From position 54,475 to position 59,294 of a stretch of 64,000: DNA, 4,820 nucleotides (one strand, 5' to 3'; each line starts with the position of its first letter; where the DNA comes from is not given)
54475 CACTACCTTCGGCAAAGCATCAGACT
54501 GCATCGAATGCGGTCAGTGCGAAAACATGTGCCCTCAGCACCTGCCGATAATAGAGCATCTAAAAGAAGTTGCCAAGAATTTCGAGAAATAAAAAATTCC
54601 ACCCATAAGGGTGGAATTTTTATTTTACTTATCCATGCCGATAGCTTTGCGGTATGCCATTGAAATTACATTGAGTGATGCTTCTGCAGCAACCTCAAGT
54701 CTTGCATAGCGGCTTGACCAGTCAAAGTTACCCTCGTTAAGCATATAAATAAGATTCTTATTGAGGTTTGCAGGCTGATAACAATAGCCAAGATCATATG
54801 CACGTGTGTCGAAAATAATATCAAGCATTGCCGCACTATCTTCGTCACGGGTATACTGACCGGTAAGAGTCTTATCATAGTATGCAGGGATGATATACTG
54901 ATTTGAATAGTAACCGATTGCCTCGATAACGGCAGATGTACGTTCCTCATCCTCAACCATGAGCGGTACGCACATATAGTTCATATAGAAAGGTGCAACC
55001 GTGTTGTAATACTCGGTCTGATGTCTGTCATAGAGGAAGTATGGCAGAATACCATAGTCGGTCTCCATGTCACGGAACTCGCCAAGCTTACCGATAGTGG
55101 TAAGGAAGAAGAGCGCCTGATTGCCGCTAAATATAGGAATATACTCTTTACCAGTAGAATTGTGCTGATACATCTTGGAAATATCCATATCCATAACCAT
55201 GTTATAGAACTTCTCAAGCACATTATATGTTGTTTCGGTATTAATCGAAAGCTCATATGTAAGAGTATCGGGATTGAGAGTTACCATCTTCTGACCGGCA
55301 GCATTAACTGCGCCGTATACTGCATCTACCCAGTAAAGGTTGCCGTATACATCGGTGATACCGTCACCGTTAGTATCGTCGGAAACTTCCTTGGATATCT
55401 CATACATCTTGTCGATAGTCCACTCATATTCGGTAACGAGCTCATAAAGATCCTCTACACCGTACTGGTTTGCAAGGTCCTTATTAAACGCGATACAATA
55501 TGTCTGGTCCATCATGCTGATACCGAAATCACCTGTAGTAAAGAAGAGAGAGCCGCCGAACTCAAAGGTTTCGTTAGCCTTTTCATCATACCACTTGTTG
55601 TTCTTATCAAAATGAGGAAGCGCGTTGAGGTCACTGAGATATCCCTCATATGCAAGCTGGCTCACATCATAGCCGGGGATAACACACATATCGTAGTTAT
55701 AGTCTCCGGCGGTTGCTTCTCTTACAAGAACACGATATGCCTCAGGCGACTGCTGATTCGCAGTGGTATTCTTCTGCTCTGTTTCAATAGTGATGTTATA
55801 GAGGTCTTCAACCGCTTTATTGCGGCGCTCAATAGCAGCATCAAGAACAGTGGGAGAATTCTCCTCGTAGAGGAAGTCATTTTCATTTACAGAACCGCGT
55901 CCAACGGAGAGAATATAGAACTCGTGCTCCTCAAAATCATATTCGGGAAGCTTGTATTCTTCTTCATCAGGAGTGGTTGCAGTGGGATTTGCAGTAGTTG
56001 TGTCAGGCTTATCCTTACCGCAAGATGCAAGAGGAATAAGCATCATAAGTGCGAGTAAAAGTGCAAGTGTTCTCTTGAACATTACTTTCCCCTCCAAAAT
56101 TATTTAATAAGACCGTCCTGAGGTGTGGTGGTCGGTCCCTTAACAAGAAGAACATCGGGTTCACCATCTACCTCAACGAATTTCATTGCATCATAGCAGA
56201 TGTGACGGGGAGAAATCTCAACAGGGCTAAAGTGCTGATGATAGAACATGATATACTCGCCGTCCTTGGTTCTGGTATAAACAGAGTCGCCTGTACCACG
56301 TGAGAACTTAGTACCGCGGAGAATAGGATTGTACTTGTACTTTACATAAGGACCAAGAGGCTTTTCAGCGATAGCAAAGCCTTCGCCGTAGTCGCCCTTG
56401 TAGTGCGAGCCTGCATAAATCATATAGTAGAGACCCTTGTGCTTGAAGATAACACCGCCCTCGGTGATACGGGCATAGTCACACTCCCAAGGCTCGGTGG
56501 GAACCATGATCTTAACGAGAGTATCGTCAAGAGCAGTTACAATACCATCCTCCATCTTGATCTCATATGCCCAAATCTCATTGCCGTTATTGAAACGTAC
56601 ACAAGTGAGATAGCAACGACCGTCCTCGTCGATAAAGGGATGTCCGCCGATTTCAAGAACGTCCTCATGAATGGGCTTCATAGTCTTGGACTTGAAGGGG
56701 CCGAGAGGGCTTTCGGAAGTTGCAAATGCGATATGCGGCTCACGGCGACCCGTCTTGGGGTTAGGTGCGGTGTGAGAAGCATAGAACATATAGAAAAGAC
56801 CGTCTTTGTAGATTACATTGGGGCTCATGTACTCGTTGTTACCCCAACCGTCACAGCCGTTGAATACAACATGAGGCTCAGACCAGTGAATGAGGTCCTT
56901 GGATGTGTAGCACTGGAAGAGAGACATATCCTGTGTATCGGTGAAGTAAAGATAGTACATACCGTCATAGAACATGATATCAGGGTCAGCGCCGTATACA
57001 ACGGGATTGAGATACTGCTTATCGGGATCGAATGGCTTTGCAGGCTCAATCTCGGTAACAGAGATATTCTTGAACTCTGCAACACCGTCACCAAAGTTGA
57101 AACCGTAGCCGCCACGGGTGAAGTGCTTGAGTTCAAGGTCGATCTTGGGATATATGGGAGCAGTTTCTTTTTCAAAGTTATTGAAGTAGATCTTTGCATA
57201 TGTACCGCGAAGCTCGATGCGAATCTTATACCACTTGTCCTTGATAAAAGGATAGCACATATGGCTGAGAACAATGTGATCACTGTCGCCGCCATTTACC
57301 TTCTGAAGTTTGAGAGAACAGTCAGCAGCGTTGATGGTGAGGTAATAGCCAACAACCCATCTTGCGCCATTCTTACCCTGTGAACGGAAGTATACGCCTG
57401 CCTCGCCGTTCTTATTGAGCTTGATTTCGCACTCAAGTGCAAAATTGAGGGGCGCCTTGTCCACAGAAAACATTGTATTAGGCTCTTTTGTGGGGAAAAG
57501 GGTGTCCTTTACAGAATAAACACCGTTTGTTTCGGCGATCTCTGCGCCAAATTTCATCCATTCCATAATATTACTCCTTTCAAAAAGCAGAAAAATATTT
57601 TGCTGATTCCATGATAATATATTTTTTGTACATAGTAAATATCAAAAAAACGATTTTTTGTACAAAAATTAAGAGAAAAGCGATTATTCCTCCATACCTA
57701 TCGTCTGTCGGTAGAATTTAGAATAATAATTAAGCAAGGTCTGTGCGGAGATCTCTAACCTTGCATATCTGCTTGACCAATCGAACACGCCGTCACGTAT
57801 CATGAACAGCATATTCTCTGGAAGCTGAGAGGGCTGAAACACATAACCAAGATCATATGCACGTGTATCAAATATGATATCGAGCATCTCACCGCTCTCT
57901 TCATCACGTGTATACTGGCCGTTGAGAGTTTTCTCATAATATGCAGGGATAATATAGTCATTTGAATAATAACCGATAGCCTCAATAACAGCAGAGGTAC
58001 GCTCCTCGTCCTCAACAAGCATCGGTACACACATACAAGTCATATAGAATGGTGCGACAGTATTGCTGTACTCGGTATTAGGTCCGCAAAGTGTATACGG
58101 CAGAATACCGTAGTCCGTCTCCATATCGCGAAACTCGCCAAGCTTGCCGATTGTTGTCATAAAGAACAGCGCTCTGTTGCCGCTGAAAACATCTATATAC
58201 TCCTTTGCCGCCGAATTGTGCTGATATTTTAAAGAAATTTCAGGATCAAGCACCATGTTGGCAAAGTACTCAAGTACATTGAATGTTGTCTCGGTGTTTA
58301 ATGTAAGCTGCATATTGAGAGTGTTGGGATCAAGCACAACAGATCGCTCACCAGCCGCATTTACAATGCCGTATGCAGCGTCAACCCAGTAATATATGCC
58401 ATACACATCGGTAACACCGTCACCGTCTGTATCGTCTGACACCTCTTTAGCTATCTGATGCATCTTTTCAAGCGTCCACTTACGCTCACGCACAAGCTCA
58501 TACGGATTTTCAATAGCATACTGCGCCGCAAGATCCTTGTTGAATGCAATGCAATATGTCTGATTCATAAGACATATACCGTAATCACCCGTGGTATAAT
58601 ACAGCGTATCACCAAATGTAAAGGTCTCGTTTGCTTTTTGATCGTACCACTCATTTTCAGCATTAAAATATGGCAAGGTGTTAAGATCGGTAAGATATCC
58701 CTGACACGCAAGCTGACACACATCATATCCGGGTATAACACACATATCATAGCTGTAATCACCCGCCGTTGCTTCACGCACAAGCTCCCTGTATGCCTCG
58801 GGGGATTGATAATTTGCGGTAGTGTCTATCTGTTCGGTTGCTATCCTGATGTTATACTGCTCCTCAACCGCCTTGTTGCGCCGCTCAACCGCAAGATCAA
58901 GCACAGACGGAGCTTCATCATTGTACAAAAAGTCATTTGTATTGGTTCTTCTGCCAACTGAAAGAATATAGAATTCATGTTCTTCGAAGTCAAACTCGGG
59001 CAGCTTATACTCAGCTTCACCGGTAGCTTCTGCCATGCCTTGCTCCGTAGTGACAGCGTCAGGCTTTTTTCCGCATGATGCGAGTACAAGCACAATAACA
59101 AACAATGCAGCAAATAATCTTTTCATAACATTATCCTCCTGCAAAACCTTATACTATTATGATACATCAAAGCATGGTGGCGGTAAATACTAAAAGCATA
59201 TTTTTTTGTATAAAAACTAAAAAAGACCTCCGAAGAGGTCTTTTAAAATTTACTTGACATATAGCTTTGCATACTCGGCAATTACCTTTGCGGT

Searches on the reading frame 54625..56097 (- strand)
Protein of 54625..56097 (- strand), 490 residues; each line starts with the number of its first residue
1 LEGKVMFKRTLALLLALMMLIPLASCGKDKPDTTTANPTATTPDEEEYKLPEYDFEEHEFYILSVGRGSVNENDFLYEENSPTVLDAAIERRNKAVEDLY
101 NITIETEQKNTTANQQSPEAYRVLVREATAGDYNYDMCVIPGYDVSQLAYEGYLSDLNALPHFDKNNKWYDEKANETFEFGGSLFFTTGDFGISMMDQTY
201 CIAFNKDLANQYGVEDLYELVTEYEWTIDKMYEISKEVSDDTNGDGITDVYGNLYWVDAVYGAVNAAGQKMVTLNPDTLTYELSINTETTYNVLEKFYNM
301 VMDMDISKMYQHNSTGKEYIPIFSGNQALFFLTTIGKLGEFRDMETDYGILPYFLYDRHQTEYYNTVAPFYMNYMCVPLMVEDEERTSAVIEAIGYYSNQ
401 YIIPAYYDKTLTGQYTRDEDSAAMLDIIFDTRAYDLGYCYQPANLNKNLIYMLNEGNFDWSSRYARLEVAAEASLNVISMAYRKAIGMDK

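Call 69: search_protein_families(library=pfam, proteins=[window:54625-56097:-], max_evalue=0.1)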
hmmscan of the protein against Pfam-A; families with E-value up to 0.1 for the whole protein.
window:54625-56097:- (490 aa): 3 families
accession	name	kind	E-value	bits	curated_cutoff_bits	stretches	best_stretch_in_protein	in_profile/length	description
PF01547.30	SBP_bac_1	-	3.3e-08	34.3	26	1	101-323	23-225/307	Bacterial extracellular solute-binding protein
PF13416.11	SBP_bac_8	-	0.0008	19.7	27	1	114-380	18-228/279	Bacterial extracellular solute-binding protein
PF21827.1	New_glue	-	0.089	13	31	0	8-43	2-38/94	New glue protein family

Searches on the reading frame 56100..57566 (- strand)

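Call 69: search_protein_families(library=pfam, proteins=[window:56100-57566:-], max_evalue=0.1)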
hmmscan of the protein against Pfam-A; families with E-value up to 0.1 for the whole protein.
window:56100-57566:- (488 aa): 4 families
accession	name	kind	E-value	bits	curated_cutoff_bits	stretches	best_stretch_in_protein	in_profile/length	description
PF04616.20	Glyco_hydro_43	-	9.1e-39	134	32.2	1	185-463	1-282/288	Glycosyl hydrolases family 43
PF06439.18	3keto-disac_hyd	-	3.5e-11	43.9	26.8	1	18-170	27-186/187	3-keto-disaccharide hydrolase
PF00251.26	Glyco_hydro_32N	-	0.00034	20.7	22.1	1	194-299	11-119/307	Glycosyl hydrolases family 32 N-terminal domain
PF13385.13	Laminin_G_3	-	0.049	14.2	27.6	1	41-144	18-113/151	Concanavalin A-like lectin/glucanases superfamily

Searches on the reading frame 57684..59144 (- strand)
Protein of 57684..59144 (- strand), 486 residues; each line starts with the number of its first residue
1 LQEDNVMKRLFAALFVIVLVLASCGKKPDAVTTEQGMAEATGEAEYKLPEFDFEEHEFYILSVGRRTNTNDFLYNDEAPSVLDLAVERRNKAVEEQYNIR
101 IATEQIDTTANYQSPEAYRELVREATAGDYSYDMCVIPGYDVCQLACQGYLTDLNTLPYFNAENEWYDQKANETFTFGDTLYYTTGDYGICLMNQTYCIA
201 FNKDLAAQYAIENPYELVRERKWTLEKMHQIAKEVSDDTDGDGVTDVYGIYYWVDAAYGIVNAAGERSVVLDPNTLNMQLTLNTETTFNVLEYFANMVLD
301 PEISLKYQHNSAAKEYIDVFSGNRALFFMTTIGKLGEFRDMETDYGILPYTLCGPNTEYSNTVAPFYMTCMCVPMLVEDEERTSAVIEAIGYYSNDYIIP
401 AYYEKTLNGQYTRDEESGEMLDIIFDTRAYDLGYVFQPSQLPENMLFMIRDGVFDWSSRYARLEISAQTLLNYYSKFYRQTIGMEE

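Call 37: search_protein_families(library=pfam, proteins=[window:57684-59144:-], max_evalue=0.001)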
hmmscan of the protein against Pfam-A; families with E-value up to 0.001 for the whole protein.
window:57684-59144:- (486 aa): 2 families
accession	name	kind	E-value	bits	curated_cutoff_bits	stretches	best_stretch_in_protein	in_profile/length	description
PF01547.30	SBP_bac_1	-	2.6e-08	34.7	26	1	109-258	27-163/307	Bacterial extracellular solute-binding protein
PF13416.11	SBP_bac_8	-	5.8e-07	30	27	1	111-382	18-234/279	Bacterial extracellular solute-binding protein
